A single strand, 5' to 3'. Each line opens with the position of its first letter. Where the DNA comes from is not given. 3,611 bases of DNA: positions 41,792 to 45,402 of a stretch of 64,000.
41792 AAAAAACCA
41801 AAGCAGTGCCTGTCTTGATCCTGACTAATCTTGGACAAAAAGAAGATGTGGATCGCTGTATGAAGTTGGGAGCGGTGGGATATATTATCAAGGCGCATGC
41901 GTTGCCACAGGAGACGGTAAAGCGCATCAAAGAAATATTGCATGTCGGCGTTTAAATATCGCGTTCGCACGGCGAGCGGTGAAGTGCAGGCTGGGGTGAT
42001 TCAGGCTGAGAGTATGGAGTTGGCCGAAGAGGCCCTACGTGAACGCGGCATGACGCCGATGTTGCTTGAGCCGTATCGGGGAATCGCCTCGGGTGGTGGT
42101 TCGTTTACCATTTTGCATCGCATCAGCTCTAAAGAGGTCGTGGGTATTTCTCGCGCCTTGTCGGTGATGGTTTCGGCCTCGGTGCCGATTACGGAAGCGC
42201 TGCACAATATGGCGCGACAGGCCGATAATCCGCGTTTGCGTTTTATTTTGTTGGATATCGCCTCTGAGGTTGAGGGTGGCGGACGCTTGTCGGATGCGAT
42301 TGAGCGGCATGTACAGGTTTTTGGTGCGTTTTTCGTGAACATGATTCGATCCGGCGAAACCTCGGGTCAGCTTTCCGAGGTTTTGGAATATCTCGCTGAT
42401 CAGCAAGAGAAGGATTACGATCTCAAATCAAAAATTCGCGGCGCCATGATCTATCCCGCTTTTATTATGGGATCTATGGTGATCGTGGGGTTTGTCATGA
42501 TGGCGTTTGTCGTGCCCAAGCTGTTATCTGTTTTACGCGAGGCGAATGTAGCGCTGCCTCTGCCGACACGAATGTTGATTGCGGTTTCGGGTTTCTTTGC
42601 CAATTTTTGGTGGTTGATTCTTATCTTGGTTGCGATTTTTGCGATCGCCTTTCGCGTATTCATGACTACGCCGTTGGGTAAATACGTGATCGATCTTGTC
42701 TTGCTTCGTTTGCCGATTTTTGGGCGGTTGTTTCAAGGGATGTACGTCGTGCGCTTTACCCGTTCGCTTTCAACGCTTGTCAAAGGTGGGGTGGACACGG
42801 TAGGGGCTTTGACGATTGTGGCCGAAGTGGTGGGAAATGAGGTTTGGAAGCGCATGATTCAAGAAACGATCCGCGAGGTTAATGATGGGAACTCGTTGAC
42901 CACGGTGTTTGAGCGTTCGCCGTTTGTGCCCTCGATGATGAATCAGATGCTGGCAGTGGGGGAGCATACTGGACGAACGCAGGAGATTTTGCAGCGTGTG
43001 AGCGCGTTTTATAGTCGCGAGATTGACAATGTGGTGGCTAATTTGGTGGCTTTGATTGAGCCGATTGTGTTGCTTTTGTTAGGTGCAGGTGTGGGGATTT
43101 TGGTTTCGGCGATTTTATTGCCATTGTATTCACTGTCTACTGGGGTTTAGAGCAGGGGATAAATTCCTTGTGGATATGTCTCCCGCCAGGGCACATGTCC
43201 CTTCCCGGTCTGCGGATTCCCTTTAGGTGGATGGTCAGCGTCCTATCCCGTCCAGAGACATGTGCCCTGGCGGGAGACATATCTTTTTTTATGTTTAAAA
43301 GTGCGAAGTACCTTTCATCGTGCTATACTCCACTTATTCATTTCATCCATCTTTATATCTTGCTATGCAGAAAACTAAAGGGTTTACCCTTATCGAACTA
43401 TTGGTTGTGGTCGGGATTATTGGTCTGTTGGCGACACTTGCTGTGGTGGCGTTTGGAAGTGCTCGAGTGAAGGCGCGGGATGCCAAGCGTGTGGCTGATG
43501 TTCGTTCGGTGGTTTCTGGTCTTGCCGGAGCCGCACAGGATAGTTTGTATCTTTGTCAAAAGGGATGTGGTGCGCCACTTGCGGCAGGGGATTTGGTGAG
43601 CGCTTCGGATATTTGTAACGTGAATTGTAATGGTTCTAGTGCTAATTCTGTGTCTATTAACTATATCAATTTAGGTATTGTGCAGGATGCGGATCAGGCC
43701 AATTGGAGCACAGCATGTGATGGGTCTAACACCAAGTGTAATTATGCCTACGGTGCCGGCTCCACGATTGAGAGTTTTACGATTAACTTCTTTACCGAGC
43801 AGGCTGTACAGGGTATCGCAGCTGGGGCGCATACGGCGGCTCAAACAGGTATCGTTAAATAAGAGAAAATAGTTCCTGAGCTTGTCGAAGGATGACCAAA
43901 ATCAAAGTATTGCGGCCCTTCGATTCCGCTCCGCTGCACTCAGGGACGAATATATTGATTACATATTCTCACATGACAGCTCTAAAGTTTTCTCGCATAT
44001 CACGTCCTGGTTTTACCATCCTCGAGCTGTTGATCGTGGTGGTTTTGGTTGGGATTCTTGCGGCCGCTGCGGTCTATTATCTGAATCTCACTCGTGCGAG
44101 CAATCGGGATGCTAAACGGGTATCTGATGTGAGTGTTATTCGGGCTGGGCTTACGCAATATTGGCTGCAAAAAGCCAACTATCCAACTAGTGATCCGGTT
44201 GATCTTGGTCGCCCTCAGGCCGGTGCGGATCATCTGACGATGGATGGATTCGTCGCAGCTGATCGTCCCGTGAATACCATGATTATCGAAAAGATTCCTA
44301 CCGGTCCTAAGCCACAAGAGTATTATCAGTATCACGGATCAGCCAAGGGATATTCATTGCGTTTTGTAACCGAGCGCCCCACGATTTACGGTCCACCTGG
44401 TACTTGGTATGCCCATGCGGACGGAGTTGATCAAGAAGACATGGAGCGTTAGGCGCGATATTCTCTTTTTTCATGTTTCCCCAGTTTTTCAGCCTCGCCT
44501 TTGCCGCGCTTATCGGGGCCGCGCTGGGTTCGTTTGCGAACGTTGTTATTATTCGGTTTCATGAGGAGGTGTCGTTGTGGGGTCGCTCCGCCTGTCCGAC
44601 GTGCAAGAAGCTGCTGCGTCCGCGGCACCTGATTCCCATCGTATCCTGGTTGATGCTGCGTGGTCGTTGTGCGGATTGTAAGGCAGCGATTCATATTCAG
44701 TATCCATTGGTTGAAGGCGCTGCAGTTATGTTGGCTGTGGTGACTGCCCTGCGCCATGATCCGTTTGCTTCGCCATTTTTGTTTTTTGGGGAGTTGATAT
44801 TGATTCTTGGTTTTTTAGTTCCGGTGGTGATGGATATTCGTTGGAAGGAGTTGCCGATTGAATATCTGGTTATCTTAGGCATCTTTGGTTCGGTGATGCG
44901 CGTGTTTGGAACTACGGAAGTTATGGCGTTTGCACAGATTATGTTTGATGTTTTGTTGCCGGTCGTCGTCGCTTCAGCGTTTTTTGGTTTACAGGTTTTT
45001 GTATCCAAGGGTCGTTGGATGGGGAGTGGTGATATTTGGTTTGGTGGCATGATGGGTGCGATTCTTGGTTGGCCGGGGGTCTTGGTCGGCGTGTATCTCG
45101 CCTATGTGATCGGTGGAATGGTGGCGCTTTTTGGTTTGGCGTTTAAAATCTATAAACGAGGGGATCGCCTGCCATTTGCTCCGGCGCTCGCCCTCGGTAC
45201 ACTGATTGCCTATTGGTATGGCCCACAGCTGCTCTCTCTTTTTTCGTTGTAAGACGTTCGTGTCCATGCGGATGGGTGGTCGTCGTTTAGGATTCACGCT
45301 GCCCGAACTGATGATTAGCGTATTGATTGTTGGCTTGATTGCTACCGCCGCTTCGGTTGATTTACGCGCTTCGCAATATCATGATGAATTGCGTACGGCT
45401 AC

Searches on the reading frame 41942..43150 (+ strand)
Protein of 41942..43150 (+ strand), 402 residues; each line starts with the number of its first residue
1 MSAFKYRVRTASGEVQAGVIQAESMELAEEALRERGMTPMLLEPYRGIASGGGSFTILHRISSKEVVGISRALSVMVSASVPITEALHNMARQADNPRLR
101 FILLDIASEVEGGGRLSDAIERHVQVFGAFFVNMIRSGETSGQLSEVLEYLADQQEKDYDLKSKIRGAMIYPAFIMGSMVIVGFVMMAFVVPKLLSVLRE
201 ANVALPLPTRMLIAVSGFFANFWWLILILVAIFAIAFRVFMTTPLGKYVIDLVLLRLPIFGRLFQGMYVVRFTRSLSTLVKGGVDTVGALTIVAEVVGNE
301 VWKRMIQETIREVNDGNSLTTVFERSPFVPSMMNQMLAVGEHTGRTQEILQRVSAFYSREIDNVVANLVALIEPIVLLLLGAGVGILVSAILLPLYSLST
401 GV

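Call 14: search_protein_families(library=pfam, proteins=[window:41942-43150:+])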
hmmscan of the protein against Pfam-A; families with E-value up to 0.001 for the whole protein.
window:41942-43150:+ (402 aa): 1 family
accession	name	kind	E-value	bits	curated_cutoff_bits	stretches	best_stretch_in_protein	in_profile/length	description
PF00482.28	T2SSF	-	2.5e-58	195.9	25.2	2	70-192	2-125/125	Type II secretion system (T2SS), protein F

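Call 43: find_homologous_proteins(query=window:41942-43150:+, max_evalue=1e-60)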
Query window:41942-43150:+ (402 aa): 2405 proteins with E <= 1e-60 among 8000 candidates; the best 120 are listed.
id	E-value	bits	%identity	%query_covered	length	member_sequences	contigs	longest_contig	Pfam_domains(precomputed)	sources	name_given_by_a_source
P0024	2.7e-239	811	94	100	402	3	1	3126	PF00482.29,PF28597.1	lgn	-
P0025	2.8e-176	604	69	100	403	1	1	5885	PF00482.29,PF28597.1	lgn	-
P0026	5.4e-172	590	68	100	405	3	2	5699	PF00482.29,PF28597.1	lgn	-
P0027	8.4e-172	589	68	100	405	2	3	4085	PF00482.29,PF28597.1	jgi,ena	-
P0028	5.5e-171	587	69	100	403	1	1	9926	PF00482.29,PF28597.1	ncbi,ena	-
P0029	9.3e-171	586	69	100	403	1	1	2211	PF00482.29,PF28597.1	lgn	-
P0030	4.9e-170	583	67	100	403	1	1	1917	PF00482.29,PF28597.1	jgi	jgi:type IV pilus assembly protein PilC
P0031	1.4e-169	582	68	100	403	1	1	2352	PF00482.29,PF28597.1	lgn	-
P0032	1.5e-169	582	68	100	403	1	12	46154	PF00482.29,PF28597.1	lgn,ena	-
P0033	1.6e-169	582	67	100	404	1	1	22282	PF00482.29,PF28597.1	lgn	-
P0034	2.8e-169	581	68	100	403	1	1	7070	PF00482.29,PF28597.1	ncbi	-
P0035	4.1e-169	580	68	100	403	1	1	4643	PF00482.29,PF28597.1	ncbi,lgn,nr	ncbi:type II secretion system F family protein [Patescibacteria group bacterium]|nr:type II secretio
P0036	1.3e-168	579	68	99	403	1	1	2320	PF00482.29,PF28597.1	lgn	-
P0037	1.7e-168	578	67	100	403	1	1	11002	PF00482.29,PF28597.1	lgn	-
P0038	2.1e-168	578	66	100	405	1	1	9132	PF00482.29,PF28597.1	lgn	-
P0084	9.0e-156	537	93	67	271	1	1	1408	PF00482.29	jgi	jgi:type II secretory pathway component PulF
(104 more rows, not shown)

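Call 44: find_encoding_contigs(protein=P0024, flank=10000)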
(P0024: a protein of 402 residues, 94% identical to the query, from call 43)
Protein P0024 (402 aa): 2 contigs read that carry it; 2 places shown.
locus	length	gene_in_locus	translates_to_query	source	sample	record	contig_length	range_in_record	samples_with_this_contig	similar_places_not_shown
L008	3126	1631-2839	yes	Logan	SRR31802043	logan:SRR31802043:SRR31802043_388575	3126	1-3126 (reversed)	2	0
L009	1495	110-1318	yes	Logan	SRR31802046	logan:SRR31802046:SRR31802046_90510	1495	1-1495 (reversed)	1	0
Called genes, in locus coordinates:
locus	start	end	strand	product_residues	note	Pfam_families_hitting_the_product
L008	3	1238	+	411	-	?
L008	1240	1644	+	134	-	PF00072:Response_reg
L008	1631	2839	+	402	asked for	PF28597:T2SSF_N, PF00482:T2SSF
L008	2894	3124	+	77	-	?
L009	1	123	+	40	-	?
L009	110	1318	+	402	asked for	PF28597:T2SSF_N, PF00482:T2SSF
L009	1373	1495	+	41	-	?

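Call 45: find_encoding_contigs(protein=P0084, flank=10000)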
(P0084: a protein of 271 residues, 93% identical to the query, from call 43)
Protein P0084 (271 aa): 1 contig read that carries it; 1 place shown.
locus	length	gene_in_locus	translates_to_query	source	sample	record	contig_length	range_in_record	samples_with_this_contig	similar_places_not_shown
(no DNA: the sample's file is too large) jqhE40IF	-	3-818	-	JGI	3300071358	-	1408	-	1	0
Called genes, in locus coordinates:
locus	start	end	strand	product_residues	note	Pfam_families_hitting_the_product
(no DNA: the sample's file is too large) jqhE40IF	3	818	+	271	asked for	PF00482:T2SSF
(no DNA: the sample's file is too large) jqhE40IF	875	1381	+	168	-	PF07963:N_methyl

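Call 47: find_encoding_contigs(protein=P0032, flank=10000, max_places=10)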
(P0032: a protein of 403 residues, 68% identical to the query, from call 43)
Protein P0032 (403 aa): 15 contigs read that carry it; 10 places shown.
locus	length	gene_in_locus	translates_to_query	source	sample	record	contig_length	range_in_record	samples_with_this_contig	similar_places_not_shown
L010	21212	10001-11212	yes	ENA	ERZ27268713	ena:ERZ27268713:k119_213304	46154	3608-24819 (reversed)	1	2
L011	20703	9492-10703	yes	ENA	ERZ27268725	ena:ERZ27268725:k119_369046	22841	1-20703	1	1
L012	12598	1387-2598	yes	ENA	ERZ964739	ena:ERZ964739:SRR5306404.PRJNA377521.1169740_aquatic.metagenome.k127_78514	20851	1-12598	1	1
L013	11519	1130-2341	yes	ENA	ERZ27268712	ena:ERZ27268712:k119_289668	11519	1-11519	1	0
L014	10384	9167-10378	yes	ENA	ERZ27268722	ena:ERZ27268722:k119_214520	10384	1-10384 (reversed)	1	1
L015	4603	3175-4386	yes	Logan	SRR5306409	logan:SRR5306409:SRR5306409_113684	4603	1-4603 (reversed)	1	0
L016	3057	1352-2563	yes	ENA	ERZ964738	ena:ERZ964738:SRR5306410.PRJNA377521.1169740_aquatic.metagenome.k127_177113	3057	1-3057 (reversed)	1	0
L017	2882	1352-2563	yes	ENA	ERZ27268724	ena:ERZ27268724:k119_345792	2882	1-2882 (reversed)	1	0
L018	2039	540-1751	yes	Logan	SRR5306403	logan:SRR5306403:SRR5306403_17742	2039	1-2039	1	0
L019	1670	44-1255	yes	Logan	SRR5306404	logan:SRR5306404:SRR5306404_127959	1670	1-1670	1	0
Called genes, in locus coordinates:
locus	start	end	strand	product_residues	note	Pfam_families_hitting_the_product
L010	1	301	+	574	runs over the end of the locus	PF01368:DHH, PF02272:DHHA1 (weak), PF17768:RecJ_OB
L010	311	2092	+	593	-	PF00664:ABC_membrane, PF00005:ABC_tran, PF02463:SMC_N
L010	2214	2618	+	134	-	PF00075:RNase_H, PF13456:RVT_3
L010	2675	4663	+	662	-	-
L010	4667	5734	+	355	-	PF11104:PilM_2, PF06723:MreB_Mbl (faint), PF14450:FtsA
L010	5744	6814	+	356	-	-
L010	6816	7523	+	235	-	PF04350:PilO (weak)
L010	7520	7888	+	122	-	-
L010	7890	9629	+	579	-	PF05157:MshEN, PF00437:T2SSE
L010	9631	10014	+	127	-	PF00072:Response_reg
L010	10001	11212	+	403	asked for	PF28597:T2SSF_N (weak), PF00482:T2SSF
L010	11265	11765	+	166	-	PF07963:N_methyl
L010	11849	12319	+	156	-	-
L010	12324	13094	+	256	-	PF06750:A24_N_bact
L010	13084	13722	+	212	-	PF07963:N_methyl (weak)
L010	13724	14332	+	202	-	-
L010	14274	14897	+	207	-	PF07963:N_methyl (weak)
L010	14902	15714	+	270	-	-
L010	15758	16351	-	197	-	-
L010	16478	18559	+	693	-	PF22745:Nlig-Ia, PF01653:DNA_ligase_aden, PF03120:OB_DNA_ligase, PF03119:DNA_ligase_ZBD, PF12826:HHH_2, PF14520:HHH_5 (weak), PF00533:BRCT, PF12738:PTCB-BRCT, +1 more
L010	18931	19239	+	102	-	PF02686:GatC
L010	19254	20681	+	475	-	PF01425:Amidase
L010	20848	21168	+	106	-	-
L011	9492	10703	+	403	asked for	PF28597:T2SSF_N (weak), PF00482:T2SSF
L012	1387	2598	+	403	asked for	PF28597:T2SSF_N (weak), PF00482:T2SSF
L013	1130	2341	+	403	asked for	PF28597:T2SSF_N (weak), PF00482:T2SSF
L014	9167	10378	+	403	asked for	PF28597:T2SSF_N (weak), PF00482:T2SSF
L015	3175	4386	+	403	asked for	PF28597:T2SSF_N (weak), PF00482:T2SSF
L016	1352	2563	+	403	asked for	PF28597:T2SSF_N (weak), PF00482:T2SSF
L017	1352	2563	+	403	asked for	PF28597:T2SSF_N (weak), PF00482:T2SSF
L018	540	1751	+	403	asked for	PF28597:T2SSF_N (weak), PF00482:T2SSF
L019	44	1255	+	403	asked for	PF28597:T2SSF_N (weak), PF00482:T2SSF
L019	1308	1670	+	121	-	?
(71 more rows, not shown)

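Call 48: find_encoding_contigs(protein=P0025, flank=10000, max_places=10)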
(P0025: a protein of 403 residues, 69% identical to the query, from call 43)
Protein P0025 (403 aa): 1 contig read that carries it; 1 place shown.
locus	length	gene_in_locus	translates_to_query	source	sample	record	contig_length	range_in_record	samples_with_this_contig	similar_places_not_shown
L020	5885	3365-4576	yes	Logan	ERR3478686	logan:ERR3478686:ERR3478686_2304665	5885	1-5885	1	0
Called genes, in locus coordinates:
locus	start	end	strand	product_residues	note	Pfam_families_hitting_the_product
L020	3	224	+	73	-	?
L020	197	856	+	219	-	-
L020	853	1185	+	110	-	-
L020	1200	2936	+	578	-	PF05157:MshEN, PF00437:T2SSE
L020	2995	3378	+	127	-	PF00072:Response_reg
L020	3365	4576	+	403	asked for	PF28597:T2SSF_N, PF00482:T2SSF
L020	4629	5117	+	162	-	PF07963:N_methyl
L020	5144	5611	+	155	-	PF07963:N_methyl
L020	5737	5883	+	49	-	?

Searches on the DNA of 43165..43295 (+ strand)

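Call 53: build_rna_model(alignment_id=A3, structure=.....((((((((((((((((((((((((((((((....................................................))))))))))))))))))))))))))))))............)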
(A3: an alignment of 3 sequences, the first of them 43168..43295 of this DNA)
Model R1 built from alignment A3 (3 sequences, 129 columns); structure: as given.
model positions 125; base pairs 30; branch points 0; effective number of sequences 0.96; information 0.59 bits per position. Calibrated on 0.2 Mb of random sequence (short: E-values are rough).
structure used (alignment columns):
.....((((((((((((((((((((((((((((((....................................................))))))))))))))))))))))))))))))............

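Call 54: search_with_rna_model(model_id=R1, sources=[window, L001, L002, L003, L004, L008, L009, L010, L011, L012, L013, L014, L015, L016, L017, L018, L019, L020], max_evalue=10)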
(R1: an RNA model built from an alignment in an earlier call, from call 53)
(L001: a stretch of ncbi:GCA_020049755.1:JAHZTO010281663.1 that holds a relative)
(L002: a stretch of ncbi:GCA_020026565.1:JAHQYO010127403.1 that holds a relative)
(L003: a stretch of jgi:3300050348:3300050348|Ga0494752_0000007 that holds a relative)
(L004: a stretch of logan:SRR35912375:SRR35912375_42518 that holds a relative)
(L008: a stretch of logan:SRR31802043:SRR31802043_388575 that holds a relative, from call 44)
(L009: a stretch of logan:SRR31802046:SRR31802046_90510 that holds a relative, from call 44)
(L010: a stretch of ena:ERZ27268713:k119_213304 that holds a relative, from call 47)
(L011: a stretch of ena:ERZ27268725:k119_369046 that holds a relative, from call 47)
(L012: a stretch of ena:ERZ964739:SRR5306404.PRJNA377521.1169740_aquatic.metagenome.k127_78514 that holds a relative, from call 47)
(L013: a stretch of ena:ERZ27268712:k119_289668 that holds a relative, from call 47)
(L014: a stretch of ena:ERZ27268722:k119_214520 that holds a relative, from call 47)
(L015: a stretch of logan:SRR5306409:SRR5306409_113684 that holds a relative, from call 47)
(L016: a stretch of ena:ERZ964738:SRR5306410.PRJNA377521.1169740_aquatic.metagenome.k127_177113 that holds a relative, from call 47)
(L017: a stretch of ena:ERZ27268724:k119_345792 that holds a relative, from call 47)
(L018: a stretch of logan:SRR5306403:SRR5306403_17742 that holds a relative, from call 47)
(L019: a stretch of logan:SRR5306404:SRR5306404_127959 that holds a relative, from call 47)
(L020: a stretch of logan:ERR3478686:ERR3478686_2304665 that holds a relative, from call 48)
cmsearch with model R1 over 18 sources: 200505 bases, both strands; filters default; matches with E-value up to 10: 7.
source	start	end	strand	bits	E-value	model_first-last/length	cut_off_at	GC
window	43169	43293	+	156.1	1.4e-45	1-125/125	no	0.55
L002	1076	1201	-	155.6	2e-45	1-125/125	no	0.55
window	58194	58318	+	153.5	8.8e-45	1-125/125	no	0.52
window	43166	43287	-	62.8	2.2e-16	1-125/125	no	0.57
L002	1082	1207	+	60.5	1.1e-15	1-125/125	no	0.53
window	58188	58312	-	51.2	9e-13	1-125/125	no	0.51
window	14097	14148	+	10.8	4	1-125/125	no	0.6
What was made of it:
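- GC content is 52-55%, not AT-rich (call 54).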

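Call 64: search_dna_similar(query=window:43165-43295:+, collection=plasmids, mode=distant, max_evalue=0.01)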
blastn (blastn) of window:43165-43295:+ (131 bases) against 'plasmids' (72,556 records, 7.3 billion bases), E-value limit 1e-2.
No match.

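Call 65: search_dna_similar(query=window:43165-43295:+, collection=phages, mode=distant, max_evalue=0.01)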
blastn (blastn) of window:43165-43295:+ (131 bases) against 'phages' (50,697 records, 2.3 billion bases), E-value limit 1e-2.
No match.
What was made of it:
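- Tried and rejected: blastn against plasmids and phages gave no match (calls 64, 65).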

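Call 74: search_with_rna_model(model_id=R1, sources=[L021, L022], max_evalue=10, filters=off)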
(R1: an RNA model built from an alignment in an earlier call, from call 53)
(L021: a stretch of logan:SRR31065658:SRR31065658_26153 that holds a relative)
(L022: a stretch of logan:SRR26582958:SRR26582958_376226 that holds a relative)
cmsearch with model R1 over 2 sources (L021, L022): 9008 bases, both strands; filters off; matches with E-value up to 10: 4.
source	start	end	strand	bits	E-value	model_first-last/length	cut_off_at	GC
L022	934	974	-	6.5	3.8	1-125/125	no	0.56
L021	2166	2208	+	6.3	4.4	1-125/125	no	0.56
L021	5202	5238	+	6.2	4.9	1-125/125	no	0.49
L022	327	423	+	6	5.7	1-125/125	no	0.45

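Call 76: search_with_rna_model(model_id=R1, source=window, max_evalue=10, filters=off)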
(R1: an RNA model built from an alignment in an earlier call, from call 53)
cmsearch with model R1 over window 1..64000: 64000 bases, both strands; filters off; matches with E-value up to 10: 24.
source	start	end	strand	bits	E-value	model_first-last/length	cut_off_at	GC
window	43169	43293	+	156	4.5e-46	1-125/125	no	0.55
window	58194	58318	+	153.5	2.8e-45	1-125/125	no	0.52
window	43166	43287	-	62.8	6.9e-17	1-125/125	no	0.57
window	58188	58312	-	51.2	2.8e-13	1-125/125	no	0.51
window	17207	17244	-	15.1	0.056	1-125/125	no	0.37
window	41475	41553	+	13.9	0.13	1-125/125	no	0.56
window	54569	54657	+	11.8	0.6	1-125/125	no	0.69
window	31300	31354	+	11.6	0.7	1-125/125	no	0.31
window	31731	31831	+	11.2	0.94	1-125/125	no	0.52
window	14097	14148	+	10.8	1.3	1-125/125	no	0.6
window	5625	5677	+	10.6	1.4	1-125/125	no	0.66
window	32229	32266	-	10.5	1.5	1-125/125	no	0.45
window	47170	47309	+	10.1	2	1-125/125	no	0.44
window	9526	9600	-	10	2.1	1-125/125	no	0.53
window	50755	50842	+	10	2.2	1-125/125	no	0.53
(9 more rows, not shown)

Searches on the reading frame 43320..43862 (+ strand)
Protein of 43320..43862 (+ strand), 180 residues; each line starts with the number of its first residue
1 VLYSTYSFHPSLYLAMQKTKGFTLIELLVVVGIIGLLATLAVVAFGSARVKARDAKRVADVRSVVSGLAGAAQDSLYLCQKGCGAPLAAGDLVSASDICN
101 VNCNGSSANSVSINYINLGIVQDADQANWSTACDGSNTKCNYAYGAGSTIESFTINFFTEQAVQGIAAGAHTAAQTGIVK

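Call 14: search_protein_families(library=pfam, proteins=[window:43320-43862:+])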
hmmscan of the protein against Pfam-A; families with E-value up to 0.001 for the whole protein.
window:43320-43862:+ (180 aa): 1 family
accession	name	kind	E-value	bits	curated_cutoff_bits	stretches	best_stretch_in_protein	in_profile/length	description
PF07963.17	N_methyl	-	1.4e-07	31.2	21.2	1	16-41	1-26/27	Prokaryotic N-terminal methylation motif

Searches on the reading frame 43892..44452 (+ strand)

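Call 14: search_protein_families(library=pfam, proteins=[window:43892-44452:+])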
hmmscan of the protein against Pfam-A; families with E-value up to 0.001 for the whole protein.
window:43892-44452:+ (186 aa): 1 family
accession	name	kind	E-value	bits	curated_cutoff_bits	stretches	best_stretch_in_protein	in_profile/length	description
PF07963.17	N_methyl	-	2e-05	24.4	21.2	1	40-61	6-27/27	Prokaryotic N-terminal methylation motif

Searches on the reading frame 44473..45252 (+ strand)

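Call 87: search_protein_families(library=pfam, proteins=[window:44473-45252:+])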
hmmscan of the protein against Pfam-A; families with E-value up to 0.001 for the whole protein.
window:44473-45252:+ (259 aa): 2 families
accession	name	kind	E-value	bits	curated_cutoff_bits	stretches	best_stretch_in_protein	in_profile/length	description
PF06750.18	A24_N_bact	-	1.9e-27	95.6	23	1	13-94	1-83/84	Bacterial Peptidase A24 N-terminal domain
PF01478.23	Peptidase_A24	-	3.2e-06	28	26.5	1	108-219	1-104/104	Type IV leader peptidase family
